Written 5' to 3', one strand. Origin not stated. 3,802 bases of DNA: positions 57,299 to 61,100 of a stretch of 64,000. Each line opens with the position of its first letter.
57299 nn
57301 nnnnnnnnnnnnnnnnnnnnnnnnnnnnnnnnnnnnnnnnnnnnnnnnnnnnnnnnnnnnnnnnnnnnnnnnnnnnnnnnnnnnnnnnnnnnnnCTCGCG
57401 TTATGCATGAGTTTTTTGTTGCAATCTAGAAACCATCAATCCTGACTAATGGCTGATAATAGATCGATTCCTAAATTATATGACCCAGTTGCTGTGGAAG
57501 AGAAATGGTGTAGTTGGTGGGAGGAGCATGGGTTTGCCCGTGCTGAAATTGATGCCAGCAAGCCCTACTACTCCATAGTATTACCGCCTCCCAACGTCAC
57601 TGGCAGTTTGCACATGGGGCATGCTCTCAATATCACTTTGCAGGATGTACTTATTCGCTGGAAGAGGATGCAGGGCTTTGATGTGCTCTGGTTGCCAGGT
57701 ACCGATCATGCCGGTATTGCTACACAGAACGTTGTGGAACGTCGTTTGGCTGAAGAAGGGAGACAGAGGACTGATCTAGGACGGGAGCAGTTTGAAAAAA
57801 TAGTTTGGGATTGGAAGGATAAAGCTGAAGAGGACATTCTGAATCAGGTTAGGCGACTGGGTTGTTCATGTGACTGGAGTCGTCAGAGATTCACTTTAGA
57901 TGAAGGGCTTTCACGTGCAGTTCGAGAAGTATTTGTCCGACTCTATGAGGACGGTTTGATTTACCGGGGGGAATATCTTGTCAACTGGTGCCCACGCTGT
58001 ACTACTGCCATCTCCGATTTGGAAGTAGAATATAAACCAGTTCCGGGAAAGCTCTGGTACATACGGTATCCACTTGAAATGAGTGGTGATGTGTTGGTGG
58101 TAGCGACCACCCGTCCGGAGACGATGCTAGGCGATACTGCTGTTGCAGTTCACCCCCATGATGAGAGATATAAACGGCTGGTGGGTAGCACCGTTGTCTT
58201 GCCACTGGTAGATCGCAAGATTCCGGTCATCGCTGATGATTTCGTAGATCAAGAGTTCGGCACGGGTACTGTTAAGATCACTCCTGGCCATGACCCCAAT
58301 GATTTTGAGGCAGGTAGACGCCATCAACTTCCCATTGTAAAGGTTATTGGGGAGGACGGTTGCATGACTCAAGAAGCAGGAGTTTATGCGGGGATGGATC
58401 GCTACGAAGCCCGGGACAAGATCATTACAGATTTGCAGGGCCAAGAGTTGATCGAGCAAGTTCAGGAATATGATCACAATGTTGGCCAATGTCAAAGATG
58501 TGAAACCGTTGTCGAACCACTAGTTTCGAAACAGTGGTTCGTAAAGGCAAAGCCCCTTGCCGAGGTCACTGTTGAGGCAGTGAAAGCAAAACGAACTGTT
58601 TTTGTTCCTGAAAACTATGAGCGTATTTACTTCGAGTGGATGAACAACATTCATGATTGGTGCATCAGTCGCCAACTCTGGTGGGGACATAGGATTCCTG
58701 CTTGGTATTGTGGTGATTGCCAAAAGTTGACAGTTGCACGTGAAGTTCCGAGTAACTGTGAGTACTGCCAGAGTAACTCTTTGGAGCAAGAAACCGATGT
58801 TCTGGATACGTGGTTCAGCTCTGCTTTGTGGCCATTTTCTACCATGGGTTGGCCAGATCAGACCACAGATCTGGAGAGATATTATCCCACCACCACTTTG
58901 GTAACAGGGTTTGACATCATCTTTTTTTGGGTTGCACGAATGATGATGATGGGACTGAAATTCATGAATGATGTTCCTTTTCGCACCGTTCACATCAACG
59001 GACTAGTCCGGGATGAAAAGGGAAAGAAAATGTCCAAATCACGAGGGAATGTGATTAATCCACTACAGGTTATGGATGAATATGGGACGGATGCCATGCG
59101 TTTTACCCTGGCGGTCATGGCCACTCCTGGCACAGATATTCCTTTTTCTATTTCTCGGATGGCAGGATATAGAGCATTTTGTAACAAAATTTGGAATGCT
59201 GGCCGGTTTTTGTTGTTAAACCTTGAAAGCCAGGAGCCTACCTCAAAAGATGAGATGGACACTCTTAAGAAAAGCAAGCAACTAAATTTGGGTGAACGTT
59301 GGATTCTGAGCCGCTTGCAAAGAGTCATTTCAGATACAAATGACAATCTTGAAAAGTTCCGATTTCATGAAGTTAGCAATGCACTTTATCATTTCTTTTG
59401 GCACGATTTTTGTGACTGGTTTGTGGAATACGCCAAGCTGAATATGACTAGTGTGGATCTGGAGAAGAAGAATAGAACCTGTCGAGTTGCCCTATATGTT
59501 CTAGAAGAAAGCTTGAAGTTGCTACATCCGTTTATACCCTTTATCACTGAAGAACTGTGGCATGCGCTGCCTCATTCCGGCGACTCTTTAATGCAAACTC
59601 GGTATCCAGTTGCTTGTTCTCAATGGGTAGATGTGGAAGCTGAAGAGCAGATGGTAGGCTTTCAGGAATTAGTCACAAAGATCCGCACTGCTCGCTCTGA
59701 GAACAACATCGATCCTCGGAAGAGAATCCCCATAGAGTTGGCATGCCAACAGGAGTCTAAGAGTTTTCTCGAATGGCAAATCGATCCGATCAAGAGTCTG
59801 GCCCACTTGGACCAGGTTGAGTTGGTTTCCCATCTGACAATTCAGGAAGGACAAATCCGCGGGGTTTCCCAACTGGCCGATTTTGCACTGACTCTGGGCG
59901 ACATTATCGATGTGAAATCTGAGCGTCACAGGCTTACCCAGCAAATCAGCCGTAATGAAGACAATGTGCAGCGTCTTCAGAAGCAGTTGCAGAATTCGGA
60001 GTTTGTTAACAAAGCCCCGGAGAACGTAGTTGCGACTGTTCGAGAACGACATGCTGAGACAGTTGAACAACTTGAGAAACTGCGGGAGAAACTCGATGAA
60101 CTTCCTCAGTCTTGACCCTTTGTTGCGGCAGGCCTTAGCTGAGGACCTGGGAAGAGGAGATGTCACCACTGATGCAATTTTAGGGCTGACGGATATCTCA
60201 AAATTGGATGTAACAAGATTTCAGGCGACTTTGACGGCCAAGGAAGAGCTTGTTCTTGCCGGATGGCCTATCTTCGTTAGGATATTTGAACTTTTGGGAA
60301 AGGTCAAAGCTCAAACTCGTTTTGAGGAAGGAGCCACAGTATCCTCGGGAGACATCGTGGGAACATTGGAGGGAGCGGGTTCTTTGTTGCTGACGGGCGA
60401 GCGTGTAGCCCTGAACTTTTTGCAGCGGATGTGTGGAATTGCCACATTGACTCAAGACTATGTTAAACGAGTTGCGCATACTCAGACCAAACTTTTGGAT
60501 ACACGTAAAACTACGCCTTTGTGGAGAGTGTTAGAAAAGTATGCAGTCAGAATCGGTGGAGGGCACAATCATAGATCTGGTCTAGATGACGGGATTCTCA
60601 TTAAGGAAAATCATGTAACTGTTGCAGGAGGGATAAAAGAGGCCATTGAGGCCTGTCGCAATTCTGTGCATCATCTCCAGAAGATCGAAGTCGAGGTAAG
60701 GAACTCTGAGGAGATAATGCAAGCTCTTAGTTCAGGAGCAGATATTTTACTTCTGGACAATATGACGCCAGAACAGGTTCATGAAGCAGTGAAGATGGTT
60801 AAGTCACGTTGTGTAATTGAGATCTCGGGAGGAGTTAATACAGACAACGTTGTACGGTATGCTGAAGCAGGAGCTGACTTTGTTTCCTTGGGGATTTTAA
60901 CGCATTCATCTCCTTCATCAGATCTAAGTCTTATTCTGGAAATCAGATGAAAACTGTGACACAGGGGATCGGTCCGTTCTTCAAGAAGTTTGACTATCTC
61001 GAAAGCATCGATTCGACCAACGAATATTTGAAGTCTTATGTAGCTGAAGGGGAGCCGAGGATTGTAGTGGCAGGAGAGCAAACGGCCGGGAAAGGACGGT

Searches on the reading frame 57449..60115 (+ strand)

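Call 44: search_protein_families(library=pfam, proteins=[window:57449-60115:+], max_evalue=0.0001)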
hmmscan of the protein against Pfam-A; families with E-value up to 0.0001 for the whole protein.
window:57449-60115:+ (888 aa): 5 families
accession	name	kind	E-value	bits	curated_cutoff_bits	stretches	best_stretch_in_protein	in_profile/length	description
PF00133.28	tRNA-synt_1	-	1.3e-146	489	22.7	1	20-566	2-413/414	tRNA synthetases class I (I, L, M and V)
PF08264.19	Anticodon_1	-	5e-39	134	25.1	1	616-763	1-147/148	Anticodon-binding domain of tRNA ligase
PF09334.17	tRNA-synt_1g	-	3.6e-25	89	20.1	2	347-571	168-371/391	tRNA synthetases class I (M)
PF10458.14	Val_tRNA-synt_C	-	2.2e-14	53.9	25.9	1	821-885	1-65/66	Valyl tRNA synthetase tRNA binding arm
PF13603.12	tRNA-synt_1_2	-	9.2e-12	45.3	25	1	246-304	86-144/185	Leucyl-tRNA synthetase, editing domain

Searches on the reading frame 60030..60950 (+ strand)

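Call 44: search_protein_families(library=pfam, proteins=[window:60030-60950:+], max_evalue=0.0001)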
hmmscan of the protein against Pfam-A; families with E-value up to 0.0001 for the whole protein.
window:60030-60950:+ (306 aa): 2 families
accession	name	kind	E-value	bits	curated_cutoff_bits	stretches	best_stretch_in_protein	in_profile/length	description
PF01729.25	QRPTase_C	-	2.8e-58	196.8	23.1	1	137-301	1-168/169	Quinolinate phosphoribosyl transferase, C-terminal domain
PF02749.22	QRPTase_N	-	4.5e-17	62.5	27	1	44-135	1-82/82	Quinolinate phosphoribosyl transferase, N-terminal domain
